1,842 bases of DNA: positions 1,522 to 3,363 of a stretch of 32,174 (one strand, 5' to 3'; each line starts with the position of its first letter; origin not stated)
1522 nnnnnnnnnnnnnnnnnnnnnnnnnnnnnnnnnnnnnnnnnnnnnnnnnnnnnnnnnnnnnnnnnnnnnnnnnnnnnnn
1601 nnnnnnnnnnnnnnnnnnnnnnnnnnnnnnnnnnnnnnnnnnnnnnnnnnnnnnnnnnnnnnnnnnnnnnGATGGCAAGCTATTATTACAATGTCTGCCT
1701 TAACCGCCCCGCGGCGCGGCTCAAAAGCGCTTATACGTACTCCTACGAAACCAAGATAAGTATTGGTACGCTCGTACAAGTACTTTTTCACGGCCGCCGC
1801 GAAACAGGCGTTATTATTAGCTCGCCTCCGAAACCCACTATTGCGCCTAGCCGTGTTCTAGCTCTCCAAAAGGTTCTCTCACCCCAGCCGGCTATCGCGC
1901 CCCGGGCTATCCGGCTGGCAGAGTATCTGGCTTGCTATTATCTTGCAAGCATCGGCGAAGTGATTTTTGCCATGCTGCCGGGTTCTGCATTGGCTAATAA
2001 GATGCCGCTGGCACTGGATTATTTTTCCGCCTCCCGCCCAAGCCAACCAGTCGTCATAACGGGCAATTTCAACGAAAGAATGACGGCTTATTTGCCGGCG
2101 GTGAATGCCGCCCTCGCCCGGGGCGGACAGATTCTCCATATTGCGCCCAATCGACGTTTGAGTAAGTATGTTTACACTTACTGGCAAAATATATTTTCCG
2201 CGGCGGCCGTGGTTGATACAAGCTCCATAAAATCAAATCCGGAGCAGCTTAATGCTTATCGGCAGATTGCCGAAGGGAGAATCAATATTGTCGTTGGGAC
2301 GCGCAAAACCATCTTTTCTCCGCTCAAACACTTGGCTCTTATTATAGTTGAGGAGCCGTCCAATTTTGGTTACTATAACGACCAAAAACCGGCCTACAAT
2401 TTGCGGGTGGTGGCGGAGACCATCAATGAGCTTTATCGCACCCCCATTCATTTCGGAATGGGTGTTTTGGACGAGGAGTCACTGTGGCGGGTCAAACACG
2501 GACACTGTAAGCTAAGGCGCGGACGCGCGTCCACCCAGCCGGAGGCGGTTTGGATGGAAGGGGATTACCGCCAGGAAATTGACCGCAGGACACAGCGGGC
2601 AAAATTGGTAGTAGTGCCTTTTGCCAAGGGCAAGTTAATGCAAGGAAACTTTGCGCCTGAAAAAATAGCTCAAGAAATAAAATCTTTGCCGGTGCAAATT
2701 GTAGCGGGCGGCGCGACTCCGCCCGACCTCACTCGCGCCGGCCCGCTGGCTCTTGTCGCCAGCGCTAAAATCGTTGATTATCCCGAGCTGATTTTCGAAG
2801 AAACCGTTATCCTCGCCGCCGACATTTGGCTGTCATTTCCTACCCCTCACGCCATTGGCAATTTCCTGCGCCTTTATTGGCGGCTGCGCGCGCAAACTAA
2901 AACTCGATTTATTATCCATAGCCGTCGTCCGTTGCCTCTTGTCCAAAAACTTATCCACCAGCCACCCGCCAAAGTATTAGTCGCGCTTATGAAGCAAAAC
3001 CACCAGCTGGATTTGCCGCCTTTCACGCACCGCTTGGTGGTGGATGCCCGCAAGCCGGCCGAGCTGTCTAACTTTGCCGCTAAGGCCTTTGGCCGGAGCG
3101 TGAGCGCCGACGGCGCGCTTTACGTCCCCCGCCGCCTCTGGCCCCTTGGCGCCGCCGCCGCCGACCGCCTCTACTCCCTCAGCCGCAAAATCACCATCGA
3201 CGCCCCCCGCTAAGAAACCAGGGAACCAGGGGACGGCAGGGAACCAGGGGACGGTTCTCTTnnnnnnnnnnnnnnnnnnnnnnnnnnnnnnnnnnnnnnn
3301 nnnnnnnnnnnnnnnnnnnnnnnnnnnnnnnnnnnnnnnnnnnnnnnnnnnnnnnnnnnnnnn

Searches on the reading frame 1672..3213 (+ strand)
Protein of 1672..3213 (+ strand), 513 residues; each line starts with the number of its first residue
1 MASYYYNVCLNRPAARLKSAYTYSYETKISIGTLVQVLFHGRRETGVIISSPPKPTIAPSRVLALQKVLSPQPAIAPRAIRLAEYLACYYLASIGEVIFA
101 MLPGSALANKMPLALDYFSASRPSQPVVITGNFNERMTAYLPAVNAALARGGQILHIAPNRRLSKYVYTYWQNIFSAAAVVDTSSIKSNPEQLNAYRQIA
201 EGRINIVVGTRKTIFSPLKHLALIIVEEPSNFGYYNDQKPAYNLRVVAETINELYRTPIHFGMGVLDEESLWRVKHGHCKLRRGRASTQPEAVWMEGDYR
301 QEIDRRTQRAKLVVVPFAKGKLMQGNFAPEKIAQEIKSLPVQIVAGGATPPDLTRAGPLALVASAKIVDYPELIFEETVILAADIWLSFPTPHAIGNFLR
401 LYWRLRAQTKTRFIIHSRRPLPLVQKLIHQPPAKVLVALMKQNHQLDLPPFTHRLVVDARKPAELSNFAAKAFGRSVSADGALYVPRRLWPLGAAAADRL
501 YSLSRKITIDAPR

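Call 6: search_protein_families(library=pfam, proteins=[window:1672-3213:+], max_evalue=0.01)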
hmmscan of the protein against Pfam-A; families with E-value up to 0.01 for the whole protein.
window:1672-3213:+ (513 aa): 2 families
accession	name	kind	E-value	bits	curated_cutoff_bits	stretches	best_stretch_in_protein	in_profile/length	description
PF17764.6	PriA_3primeBD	-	3.7e-17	62.4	22.7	1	8-103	2-96/96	3'DNA-binding domain (3'BD)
PF00270.35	DEAD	-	1.7e-06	28.4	26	1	139-234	31-131/167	DEAD/DEAH box helicase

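Call 23: find_homologous_proteins(query=window:1672-3213:+, max_evalue=1e-30)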
Query window:1672-3213:+ (513 aa): 3 proteins with E <= 1e-30 among 8000 candidates.
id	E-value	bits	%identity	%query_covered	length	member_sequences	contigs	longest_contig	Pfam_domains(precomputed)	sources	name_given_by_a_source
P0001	0.0e+0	1147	100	100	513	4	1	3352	PF17764.7,PF00270.36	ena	-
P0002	3.9e-137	476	41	100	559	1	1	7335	PF17764.7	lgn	-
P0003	1.3e-132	461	40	100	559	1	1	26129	PF17764.7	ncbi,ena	-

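Call 24: find_encoding_contigs(protein=P0003, flank=6000, max_places=3)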
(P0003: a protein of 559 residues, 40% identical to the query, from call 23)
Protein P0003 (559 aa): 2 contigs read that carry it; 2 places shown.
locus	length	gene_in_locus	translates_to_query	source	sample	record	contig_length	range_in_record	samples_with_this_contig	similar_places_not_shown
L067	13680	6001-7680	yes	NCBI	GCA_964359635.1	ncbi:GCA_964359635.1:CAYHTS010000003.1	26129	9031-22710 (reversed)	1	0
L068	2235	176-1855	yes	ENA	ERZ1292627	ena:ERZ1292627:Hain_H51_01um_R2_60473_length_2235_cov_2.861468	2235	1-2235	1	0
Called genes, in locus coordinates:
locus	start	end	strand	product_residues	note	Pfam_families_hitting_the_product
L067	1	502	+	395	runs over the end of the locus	PF00082:Peptidase_S8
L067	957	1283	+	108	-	-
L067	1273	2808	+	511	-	-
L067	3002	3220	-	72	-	-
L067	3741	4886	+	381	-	PF01476:LysM, PF01551:Peptidase_M23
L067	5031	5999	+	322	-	PF01018:GTP1_OBG, PF01926:MMR_HSR1, PF02421:FeoB_N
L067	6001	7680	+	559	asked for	PF17764:PriA_3primeBD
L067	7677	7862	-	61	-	-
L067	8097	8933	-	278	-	PF00817:IMS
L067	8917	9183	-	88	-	-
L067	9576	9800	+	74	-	PF03840:SecG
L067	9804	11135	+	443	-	PF00496:SBP_bac_5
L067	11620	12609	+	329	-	PF00005:ABC_tran, PF13304:AAA_21 (weak), PF13732:DrrA1-3_C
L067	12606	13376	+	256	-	PF01061:ABC2_membrane, PF12698:ABC2_membrane_3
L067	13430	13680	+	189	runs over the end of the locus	-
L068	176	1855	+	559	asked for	PF17764:PriA_3primeBD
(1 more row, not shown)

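Call 25: find_encoding_contigs(protein=P0002, flank=6000, max_places=3)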
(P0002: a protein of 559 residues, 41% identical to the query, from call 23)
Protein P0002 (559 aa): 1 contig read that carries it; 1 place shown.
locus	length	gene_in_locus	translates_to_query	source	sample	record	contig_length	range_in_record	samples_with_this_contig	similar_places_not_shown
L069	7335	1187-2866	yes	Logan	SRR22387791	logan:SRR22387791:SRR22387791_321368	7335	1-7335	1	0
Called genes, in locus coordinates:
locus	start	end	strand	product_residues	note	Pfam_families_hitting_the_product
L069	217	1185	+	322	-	PF01018:GTP1_OBG, PF01926:MMR_HSR1, PF02421:FeoB_N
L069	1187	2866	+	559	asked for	PF17764:PriA_3primeBD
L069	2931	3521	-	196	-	PF01797:Y1_Tnp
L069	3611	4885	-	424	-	PF00817:IMS, PF11799:IMS_C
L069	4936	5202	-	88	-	PF20114:DUF6504 (weak)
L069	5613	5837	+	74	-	PF03840:SecG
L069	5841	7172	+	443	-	PF00496:SBP_bac_5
